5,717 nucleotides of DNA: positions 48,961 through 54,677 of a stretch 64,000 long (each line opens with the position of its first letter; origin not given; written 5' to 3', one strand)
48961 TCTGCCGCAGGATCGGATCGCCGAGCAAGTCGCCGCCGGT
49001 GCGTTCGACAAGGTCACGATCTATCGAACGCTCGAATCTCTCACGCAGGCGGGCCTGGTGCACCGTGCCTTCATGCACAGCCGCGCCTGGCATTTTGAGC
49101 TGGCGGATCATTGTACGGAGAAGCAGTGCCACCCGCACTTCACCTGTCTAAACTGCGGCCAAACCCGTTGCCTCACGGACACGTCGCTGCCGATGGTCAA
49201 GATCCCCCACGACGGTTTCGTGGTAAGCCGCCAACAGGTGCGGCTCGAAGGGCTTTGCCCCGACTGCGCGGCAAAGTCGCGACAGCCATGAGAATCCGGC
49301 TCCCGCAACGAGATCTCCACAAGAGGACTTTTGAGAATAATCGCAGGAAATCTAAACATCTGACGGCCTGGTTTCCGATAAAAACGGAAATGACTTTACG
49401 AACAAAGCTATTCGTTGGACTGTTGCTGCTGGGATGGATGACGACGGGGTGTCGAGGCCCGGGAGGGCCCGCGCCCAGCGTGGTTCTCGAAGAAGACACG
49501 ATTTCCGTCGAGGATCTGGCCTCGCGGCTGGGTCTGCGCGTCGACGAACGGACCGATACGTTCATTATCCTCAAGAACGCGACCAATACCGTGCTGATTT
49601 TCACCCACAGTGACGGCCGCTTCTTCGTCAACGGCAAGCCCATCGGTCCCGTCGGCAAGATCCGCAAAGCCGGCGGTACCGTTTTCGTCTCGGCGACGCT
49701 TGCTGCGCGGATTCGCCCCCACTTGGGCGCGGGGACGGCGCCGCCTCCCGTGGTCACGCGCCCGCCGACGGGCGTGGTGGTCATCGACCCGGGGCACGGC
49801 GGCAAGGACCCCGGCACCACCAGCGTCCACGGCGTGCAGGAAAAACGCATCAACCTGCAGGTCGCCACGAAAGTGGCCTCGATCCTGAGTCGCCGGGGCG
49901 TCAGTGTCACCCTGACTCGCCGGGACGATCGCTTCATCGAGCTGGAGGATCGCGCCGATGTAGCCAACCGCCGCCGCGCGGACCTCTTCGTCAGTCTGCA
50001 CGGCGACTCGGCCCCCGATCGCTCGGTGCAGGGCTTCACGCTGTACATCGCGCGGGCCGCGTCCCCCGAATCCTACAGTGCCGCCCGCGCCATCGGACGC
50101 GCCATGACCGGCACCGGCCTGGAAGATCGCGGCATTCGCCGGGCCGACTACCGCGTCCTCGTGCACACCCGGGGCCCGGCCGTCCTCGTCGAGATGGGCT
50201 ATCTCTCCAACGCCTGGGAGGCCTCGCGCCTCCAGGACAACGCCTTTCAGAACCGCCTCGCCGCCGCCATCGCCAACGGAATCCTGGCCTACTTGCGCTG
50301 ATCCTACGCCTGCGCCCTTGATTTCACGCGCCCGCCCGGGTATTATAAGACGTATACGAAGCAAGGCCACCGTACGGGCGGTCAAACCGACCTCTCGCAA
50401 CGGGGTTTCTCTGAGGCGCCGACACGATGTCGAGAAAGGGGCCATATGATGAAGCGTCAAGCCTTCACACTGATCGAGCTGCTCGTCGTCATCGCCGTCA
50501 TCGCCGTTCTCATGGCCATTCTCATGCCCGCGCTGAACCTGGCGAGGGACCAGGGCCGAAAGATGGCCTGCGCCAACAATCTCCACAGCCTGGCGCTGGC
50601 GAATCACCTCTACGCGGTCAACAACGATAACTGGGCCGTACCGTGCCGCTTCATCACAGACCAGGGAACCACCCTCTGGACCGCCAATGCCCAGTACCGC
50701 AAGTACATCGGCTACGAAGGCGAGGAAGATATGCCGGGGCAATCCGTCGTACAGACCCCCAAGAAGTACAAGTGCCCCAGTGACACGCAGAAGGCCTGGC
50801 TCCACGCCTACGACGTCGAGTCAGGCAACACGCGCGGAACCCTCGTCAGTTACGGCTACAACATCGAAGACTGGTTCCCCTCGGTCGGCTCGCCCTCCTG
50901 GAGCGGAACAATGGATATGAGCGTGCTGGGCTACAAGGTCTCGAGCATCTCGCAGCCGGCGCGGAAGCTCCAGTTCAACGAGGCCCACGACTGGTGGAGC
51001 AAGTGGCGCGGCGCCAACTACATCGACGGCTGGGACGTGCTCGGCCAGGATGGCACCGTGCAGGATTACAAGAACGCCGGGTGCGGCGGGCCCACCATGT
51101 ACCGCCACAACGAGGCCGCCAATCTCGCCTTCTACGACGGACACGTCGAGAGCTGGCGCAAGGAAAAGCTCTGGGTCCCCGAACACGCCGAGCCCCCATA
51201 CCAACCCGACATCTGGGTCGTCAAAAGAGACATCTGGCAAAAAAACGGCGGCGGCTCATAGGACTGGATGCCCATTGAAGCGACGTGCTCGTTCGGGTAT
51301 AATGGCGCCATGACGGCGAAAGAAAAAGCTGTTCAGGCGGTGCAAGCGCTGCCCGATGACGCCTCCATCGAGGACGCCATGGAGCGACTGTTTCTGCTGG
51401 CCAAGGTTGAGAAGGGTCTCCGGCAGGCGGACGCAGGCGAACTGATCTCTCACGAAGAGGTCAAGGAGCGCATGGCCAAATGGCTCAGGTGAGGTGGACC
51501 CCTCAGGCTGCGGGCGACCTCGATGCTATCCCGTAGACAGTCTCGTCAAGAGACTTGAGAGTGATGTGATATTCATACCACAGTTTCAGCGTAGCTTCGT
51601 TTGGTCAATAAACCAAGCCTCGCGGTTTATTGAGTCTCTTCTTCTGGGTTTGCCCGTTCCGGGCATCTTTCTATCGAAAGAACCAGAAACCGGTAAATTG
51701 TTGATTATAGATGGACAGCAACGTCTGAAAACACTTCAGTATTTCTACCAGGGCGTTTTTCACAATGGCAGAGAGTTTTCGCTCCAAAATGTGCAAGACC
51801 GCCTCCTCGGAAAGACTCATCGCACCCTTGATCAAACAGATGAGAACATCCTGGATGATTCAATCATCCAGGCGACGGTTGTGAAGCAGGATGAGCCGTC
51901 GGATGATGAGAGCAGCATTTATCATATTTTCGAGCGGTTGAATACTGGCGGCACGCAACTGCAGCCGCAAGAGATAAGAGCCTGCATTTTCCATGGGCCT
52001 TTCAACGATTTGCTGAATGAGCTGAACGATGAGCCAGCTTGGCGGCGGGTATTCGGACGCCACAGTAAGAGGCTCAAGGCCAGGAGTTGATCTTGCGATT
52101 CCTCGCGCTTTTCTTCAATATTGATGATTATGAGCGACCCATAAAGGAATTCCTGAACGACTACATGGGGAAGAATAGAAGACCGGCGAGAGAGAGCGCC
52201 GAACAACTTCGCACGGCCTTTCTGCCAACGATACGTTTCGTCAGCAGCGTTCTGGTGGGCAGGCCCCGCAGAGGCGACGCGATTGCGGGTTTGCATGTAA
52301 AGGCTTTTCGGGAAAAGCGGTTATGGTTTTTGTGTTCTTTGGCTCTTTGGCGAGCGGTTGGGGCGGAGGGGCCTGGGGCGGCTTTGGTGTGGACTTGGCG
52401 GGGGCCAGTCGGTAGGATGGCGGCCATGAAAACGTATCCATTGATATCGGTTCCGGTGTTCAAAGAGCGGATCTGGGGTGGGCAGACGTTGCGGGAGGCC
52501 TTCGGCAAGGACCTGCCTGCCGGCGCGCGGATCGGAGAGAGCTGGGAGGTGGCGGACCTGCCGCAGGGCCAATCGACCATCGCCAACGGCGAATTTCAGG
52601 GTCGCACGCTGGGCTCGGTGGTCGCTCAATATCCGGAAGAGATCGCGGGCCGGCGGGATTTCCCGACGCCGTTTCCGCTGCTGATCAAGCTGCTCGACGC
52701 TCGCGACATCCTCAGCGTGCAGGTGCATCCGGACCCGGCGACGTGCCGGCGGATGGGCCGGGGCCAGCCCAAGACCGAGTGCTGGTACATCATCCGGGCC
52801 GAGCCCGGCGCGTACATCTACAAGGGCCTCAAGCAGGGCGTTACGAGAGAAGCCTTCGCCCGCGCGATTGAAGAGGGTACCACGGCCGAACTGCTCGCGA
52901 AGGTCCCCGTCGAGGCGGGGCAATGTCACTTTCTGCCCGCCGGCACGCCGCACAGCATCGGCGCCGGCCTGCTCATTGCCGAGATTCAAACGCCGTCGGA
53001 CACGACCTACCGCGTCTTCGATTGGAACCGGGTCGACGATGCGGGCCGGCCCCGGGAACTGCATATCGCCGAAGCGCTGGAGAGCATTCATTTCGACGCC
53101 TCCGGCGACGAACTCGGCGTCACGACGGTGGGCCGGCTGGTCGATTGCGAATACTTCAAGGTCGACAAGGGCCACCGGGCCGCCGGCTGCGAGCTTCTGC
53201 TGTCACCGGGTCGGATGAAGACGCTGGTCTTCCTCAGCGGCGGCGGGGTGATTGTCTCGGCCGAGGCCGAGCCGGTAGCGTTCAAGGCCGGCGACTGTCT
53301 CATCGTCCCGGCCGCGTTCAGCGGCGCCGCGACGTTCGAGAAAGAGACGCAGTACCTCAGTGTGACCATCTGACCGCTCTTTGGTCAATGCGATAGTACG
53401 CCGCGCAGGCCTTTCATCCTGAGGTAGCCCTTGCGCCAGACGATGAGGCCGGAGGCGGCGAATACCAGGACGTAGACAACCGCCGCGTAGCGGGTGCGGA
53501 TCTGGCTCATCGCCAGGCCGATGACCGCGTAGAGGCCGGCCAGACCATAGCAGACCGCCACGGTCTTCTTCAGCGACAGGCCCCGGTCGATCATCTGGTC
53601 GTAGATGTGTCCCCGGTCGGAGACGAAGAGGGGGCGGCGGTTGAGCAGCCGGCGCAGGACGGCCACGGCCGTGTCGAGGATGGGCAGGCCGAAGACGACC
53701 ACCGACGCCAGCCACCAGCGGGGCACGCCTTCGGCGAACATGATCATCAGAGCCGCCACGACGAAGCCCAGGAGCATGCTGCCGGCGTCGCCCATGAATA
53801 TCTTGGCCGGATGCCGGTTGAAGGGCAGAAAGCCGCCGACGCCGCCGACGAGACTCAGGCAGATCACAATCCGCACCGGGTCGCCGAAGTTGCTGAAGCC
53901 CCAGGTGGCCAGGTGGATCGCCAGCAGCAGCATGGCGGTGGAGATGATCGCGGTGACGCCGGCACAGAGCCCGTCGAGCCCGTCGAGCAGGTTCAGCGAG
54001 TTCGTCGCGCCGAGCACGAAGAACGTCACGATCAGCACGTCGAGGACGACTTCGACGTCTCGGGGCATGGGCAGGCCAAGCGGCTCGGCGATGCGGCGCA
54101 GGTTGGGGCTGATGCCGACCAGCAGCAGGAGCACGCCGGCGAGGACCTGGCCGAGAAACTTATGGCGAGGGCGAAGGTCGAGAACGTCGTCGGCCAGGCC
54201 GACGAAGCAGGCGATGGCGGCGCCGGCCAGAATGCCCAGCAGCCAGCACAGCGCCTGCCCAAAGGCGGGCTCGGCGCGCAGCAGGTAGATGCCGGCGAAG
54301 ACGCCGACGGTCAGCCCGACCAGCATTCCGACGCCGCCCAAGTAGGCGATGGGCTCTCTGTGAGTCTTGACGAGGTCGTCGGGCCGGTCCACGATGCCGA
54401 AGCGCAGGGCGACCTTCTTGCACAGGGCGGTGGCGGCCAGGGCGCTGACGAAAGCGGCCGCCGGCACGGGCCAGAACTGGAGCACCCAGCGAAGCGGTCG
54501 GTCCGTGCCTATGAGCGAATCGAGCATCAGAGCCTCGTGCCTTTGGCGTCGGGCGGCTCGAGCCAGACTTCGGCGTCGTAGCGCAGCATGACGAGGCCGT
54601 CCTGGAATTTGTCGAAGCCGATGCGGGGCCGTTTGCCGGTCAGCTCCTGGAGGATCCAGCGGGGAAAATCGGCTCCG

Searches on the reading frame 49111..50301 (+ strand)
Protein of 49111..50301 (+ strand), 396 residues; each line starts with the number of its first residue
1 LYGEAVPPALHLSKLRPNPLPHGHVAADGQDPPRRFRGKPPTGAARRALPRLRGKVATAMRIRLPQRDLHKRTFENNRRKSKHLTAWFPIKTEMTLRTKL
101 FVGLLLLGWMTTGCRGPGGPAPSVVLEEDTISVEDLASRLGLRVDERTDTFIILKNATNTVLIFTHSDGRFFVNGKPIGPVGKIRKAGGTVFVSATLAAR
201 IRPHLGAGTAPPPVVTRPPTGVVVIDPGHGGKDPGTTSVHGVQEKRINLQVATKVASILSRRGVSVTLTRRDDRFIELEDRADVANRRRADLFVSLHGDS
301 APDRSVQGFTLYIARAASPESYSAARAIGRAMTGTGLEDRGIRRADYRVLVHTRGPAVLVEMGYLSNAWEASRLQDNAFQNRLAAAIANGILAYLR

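Call 84: search_protein_families(library=pfam, proteins=[window:49111-50301:+], max_evalue=0.00001)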
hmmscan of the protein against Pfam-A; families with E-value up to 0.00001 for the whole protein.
window:49111-50301:+ (396 aa): 1 family
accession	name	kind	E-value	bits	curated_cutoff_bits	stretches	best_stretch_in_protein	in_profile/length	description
PF01520.23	Amidase_3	-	9.4e-54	182.5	27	1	223-392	1-173/174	N-acetylmuramoyl-L-alanine amidase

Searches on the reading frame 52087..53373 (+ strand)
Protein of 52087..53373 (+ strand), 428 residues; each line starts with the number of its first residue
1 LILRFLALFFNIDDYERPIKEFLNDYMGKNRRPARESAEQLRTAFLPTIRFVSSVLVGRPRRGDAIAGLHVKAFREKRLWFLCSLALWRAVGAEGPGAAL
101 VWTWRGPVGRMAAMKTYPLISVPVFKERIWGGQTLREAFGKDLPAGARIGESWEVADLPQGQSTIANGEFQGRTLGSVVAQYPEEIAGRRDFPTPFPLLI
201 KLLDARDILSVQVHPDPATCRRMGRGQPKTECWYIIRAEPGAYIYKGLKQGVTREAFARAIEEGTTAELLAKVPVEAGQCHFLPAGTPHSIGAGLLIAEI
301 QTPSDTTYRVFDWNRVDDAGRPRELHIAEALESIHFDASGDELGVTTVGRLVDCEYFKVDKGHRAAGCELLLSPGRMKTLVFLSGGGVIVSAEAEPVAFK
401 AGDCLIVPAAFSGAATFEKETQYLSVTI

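Call 84: search_protein_families(library=pfam, proteins=[window:52087-53373:+], max_evalue=0.00001)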
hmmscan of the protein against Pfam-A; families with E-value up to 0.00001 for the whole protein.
window:52087-53373:+ (428 aa): 1 family
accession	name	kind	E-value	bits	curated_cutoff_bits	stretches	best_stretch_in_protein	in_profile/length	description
PF20511.4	PMI_typeI_cat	-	4.5e-13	50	22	1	124-221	7-108/143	Phosphomannose isomerase type I, catalytic domain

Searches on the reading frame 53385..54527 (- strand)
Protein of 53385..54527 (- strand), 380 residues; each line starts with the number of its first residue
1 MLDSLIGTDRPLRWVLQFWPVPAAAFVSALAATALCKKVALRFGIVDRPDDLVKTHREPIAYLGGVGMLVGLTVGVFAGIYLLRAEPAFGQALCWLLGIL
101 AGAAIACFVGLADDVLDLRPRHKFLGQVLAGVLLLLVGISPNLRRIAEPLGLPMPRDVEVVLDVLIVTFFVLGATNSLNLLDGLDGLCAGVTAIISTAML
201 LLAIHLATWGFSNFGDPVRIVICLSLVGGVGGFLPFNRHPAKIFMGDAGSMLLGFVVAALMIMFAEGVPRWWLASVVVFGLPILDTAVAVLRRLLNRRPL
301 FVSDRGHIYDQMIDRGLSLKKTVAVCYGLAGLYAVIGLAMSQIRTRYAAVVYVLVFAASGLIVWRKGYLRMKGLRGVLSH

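Call 84: search_protein_families(library=pfam, proteins=[window:53385-54527:-], max_evalue=0.00001)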
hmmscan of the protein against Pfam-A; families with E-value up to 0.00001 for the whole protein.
window:53385-54527:- (380 aa): 1 family
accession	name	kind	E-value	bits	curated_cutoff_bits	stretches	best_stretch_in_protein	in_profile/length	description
PF00953.26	Glycos_transf_4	-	2e-37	129.1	27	1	97-264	2-159/160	Glycosyl transferase family 4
